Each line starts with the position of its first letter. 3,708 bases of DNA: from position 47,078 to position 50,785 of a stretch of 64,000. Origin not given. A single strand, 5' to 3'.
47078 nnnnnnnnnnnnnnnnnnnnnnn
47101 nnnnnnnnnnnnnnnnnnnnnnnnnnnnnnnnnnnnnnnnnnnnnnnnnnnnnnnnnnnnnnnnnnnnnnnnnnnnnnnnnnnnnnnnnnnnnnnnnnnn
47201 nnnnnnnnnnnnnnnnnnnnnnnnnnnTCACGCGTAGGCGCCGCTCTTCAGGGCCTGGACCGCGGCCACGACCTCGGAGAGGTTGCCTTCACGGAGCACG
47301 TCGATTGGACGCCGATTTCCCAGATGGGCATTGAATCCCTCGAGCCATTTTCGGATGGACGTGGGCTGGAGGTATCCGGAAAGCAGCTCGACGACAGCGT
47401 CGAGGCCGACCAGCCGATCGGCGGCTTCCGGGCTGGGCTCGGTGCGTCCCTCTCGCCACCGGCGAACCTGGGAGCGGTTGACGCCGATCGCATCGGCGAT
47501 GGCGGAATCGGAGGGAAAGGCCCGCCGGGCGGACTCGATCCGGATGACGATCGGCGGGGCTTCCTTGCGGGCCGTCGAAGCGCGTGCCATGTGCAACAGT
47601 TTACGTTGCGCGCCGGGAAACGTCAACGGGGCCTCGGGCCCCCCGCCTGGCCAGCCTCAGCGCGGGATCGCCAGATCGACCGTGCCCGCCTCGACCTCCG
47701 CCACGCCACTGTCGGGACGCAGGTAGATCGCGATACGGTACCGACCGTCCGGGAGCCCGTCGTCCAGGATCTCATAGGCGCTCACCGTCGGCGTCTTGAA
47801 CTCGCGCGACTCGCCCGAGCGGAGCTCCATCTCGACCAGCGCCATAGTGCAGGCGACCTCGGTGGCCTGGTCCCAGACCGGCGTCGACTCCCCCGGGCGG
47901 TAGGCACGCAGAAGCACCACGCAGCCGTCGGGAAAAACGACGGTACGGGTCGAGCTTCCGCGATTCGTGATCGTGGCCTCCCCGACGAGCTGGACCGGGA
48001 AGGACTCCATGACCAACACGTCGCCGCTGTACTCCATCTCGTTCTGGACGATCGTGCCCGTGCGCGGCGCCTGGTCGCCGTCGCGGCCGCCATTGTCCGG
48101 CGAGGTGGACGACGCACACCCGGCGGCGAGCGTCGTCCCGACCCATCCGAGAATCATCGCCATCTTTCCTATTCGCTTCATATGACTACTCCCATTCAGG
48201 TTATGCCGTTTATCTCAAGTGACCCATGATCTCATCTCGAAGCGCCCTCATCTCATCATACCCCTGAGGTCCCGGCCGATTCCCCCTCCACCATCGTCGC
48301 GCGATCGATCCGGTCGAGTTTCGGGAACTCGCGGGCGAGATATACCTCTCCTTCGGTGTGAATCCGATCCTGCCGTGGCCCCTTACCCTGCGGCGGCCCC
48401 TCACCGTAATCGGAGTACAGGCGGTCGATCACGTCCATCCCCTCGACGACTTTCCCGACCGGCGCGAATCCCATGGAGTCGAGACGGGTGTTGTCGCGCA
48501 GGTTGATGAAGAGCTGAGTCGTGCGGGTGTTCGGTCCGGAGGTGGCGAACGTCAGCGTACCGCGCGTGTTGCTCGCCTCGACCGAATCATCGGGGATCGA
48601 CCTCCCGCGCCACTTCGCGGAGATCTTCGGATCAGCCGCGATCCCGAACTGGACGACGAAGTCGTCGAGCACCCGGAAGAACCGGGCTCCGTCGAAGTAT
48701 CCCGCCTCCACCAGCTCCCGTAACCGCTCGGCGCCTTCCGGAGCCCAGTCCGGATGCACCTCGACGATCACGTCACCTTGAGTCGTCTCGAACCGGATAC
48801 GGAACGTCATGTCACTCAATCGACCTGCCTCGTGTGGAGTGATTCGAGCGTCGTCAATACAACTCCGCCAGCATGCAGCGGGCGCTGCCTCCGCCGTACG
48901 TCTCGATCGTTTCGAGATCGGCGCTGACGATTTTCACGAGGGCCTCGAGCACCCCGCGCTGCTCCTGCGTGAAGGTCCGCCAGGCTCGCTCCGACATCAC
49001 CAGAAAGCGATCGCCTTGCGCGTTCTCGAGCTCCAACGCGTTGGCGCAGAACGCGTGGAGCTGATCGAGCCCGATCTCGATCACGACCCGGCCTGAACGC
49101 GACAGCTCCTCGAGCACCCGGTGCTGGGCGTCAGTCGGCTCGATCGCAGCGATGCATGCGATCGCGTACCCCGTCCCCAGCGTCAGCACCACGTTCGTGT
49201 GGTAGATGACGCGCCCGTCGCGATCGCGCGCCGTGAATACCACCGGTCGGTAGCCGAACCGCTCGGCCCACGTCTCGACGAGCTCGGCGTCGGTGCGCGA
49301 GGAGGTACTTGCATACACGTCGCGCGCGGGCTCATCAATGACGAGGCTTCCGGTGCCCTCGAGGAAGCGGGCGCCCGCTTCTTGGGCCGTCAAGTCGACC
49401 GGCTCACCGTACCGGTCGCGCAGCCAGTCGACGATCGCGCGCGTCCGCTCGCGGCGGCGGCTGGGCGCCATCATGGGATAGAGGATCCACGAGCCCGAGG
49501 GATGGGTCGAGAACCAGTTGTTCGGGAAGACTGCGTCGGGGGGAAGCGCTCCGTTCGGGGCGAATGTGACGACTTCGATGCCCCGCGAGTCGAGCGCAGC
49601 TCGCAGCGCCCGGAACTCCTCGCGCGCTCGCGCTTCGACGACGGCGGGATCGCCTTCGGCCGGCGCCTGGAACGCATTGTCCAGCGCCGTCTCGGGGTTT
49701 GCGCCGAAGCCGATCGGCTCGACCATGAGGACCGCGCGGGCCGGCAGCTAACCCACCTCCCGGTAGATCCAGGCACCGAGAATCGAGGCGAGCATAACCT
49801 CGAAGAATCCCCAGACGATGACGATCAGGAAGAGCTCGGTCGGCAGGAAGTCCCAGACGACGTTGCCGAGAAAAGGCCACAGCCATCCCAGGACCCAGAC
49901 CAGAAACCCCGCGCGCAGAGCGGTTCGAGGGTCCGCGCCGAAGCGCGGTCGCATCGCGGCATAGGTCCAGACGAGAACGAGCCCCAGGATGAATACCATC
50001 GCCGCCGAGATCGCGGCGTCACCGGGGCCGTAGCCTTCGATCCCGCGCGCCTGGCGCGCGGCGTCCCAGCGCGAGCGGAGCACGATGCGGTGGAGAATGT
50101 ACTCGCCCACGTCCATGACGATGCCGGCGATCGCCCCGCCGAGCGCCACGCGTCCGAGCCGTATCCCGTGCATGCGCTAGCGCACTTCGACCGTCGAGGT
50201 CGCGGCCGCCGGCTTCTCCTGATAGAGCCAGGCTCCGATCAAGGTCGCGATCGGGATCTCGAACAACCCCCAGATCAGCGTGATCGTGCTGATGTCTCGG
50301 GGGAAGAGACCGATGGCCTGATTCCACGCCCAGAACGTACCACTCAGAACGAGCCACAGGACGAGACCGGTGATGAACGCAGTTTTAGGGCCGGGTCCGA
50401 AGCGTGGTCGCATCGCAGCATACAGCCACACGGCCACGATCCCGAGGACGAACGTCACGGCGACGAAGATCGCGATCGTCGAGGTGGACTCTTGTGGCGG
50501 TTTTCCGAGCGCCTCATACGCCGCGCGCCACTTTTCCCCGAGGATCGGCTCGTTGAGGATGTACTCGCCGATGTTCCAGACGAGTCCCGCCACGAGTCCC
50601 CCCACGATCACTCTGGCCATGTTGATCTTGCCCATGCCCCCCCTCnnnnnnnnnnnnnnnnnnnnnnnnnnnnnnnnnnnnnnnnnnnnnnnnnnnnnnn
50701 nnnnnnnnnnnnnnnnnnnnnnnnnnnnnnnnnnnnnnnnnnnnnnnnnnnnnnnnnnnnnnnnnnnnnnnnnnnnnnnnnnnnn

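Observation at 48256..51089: Three tandem paralogous small 4-TM membrane proteins co-oriented with a DDAH/amidinotransferase-family hydrolase and a cyclophilin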

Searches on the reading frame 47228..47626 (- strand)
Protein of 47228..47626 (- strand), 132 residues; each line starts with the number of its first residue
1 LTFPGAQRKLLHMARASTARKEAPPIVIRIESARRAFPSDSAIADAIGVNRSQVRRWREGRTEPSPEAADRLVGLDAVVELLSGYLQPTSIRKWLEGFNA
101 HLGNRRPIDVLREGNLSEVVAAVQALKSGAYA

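Call 77: search_protein_families(library=pfam, proteins=[window:47228-47626:-], max_evalue=0.001)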
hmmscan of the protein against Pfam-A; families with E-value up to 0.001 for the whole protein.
window:47228-47626:- (132 aa): 3 families
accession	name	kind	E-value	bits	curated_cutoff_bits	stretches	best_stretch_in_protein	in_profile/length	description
PF09722.15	Xre_MbcA_ParS_C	-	2.3e-06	27.9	24.5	1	92-129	13-51/51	Antitoxin Xre/MbcA/ParS C-terminal toxin-binding domain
PF01381.28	HTH_3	-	2.2e-05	24.8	23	1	42-72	14-44/55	Helix-turn-helix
PF13384.12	HTH_23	-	5.1e-05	23.4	24.6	1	40-59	20-39/50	Homeodomain-like domain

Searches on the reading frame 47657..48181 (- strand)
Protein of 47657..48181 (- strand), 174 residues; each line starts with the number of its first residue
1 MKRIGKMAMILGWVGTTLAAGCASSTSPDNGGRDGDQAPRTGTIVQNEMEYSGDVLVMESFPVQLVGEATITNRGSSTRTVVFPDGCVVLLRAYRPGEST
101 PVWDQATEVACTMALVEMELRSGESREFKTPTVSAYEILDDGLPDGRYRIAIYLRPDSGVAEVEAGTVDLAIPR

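Call 44: search_protein_families(library=pfam, proteins=[window:47657-48181:-], max_evalue=0.01)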
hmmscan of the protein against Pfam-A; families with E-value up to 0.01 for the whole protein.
window:47657-48181:- (174 aa): 1 family
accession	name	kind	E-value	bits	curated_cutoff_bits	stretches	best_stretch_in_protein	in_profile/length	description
PF12690.13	BsuPI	-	0.00087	19.7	22.9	1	68-155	17-97/101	Intracellular proteinase inhibitor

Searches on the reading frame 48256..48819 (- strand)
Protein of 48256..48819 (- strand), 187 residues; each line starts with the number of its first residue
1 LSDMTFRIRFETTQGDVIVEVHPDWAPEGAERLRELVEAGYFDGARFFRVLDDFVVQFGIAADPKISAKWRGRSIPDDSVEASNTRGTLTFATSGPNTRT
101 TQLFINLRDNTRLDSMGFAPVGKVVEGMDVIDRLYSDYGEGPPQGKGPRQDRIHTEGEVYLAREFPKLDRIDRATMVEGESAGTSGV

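Call 3: search_protein_families(library=pfam, proteins=[window:48256-48819:-], max_evalue=1)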
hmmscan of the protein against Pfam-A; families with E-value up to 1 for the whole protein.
window:48256-48819:- (187 aa): 1 family
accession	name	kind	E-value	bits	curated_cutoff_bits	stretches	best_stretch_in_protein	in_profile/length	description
PF00160.26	Pro_isomerase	-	3.6e-25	89.5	21.7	1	8-136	2-139/159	Cyclophilin type peptidyl-prolyl cis-trans isomerase/CLD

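Call 4: search_protein_families(library=ncbifam, proteins=[window:48256-48819:-], max_evalue=1)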
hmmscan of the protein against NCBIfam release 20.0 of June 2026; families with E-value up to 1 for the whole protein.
window:48256-48819:- (187 aa): 3 families
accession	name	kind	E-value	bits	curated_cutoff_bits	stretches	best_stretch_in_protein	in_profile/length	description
NF008057.0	PRK10791.1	equivalog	3.6e-17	62.6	297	1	8-135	2-137/164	peptidylprolyl isomerase B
NF008151.0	PRK10903.1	equivalog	3.7e-16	59.2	308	1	8-134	31-162/190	peptidylprolyl isomerase A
TIGR03268.1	methan_mark_3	equivalog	0.016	13.9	234.45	1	48-132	219-299/503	methyl-coenzyme M reductase-associated protein Mmp3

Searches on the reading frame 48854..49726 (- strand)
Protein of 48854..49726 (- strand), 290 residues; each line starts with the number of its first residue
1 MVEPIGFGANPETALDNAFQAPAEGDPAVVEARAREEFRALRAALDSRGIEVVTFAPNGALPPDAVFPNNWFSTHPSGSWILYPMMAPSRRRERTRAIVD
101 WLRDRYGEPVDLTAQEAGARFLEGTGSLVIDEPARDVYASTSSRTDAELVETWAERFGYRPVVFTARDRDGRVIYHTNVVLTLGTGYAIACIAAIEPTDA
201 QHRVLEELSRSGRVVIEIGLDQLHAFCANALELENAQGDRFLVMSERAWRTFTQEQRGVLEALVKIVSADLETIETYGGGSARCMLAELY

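Call 3: search_protein_families(library=pfam, proteins=[window:48854-49726:-], max_evalue=1)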
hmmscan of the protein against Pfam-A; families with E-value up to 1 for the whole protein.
window:48854-49726:- (290 aa): 3 families
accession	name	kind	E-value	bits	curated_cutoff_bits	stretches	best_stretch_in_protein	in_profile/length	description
PF19420.4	DDAH_eukar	-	9.2e-80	268.4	23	1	7-289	1-290/291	N,N dimethylarginine dimethylhydrolase, eukaryotic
PF23437.1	DUF7122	-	0.13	13.1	27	0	145-165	32-52/81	Family of unknown function (DUF7122)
PF04028.18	DUF374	-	0.14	12.2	26.8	1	134-163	5-34/69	Domain of unknown function (DUF374)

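Call 4: search_protein_families(library=ncbifam, proteins=[window:48854-49726:-], max_evalue=1)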
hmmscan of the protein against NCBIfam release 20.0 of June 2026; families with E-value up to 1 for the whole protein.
window:48854-49726:- (290 aa): 2 families
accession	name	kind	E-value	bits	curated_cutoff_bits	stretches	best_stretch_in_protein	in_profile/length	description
NF046062.1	citrull_CtlX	equivalog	7.1e-99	330.7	334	1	1-290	5-299/299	citrulline utilization hydrolase CtlX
NF002381.0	PRK01388.1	subfamily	0.057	12.3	414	1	82-156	172-246/405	arginine deiminase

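Call 38: find_related_loci(query=window:48854-49726:-, collection=metagenome_contigs, flank=6000)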
Query window:48854-49726:- (290 aa) in metagenome_contigs; peptide patterns used: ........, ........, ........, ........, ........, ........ (x = any residue, [..] = any of these).
168 stretches matched a pattern, but none encodes a relative of the query by tblastn (E <= 1e-3).

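Call 40: find_related_loci(query=A3, collection=metagenome_contigs, flank=6000)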
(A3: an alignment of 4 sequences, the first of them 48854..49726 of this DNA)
Query A3 (290 aa) in metagenome_contigs; peptide patterns used: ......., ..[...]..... (x = any residue, [..] = any of these).
600 stretches matched a pattern (row limit reached: there are more); 526 encode a relative of the query (tblastn E <= 1e-3); the best 80 are kept; 80 distinct loci.
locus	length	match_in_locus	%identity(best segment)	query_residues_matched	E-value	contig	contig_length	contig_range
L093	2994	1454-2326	59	1-290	4e-102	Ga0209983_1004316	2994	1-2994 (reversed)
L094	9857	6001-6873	57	1-290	1e-96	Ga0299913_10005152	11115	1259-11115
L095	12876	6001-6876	48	1-290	2e-88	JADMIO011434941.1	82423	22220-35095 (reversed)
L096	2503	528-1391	46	1-290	1e-88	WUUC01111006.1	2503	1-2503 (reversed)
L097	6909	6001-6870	47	1-290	2e-84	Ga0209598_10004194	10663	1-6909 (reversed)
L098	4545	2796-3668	45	1-290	2e-80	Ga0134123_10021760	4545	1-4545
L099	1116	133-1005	42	1-290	6e-86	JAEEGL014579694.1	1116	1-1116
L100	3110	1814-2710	42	1-290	2e-78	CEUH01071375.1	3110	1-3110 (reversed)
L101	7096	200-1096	42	1-290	9e-78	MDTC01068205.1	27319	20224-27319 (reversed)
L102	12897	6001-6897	39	1-290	2e-75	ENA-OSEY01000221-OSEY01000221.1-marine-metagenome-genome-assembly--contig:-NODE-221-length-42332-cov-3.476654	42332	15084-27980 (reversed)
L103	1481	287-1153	40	1-289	2e-79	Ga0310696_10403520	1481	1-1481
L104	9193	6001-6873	42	1-290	2e-74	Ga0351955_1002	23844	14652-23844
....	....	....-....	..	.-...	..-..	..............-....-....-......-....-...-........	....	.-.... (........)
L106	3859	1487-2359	42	1-290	2e-74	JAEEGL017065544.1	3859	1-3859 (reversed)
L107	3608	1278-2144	46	1-289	9e-74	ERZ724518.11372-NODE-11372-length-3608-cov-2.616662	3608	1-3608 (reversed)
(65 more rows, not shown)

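Call 44: search_protein_families(library=pfam, proteins=[L094:5340-5867:+, L094:4493-5008:+, L094:3957-5315:+, L094:7029-8792:+, L093:1454-2326:+], max_evalue=0.01)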
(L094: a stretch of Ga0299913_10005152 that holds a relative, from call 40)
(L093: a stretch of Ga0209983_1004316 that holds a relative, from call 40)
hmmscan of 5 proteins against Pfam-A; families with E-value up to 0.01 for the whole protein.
L094:5340-5867:+ (175 aa): 0 families

L094:4493-5008:+ (171 aa): 0 families

L094:3957-5315:+ (452 aa): 5 families
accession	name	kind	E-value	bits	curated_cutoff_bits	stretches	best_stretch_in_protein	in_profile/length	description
PF01979.26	Amidohydro_1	-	5.3e-22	79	25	1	87-429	1-344/345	Amidohydrolase family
PF07969.17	Amidohydro_3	-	1.3e-09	38.5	29.7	1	280-427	317-468/472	Amidohydrolase family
PF22039.1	HUTI_composite_bact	-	4.2e-05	23.5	25.5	1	56-72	3-19/26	Imidazolonepropionase-like composite domain, bacteria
PF23716.1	DUF7158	-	0.0006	19.8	27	1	425-445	5-25/38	Family of unknown function (DUF7158)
PF22643.2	NagA_N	-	0.0029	18.2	27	1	46-88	11-51/51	NagA composite domain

L094:7029-8792:+ (587 aa): 2 families
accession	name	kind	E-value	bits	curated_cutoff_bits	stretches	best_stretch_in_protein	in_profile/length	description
PF01235.23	Na_Ala_symp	-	4.5e-131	438.2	24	1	68-562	8-383/392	Sodium:alanine symporter family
PF13520.12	AA_permease_2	-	0.0082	15.5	27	1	149-276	61-190/427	Amino acid permease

L093:1454-2326:+ (291 aa): 1 family
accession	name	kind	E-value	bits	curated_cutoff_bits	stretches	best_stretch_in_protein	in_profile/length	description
PF19420.4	DDAH_eukar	-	1.8e-86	290.5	23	1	7-290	1-290/291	N,N dimethylarginine dimethylhydrolase, eukaryotic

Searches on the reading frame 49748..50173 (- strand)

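Call 3: search_protein_families(library=pfam, proteins=[window:49748-50173:-], max_evalue=1)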
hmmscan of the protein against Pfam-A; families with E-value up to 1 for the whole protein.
window:49748-50173:- (141 aa): 1 family
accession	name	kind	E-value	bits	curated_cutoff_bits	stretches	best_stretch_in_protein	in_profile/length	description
PF08570.15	DUF1761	-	0.0041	17.8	31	1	22-131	12-120/123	Protein of unknown function (DUF1761)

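Call 4: search_protein_families(library=ncbifam, proteins=[window:49748-50173:-], max_evalue=1)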
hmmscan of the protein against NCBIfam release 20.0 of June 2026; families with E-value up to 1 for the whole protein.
window:49748-50173:- (141 aa): 0 families

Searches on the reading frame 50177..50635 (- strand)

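Call 3: search_protein_families(library=pfam, proteins=[window:50177-50635:-], max_evalue=1)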
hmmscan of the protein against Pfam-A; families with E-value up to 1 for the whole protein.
window:50177-50635:- (152 aa): 3 families
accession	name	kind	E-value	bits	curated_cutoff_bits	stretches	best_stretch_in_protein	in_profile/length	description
PF08570.15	DUF1761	-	0.00015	22.4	31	1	15-129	5-117/123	Protein of unknown function (DUF1761)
PF09945.14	DUF2177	-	0.0092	16.5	26.9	1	53-135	39-123/124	Predicted membrane protein (DUF2177)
PF06305.16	LapA_dom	-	0.77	10.2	28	1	53-75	18-40/64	Lipopolysaccharide assembly protein A domain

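Call 4: search_protein_families(library=ncbifam, proteins=[window:50177-50635:-], max_evalue=1)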
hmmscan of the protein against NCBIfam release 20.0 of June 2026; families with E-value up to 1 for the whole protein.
window:50177-50635:- (152 aa): 2 families
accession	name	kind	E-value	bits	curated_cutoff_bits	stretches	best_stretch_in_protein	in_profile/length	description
NF058618.1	transduce_GlnX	subfamily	0.037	13.2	250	1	37-100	169-231/413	GlnX family signal transduction membrane protein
NF008004.0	PRK10733.1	equivalog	0.076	11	1008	1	40-88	86-133/644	ATP-dependent zinc metalloprotease FtsH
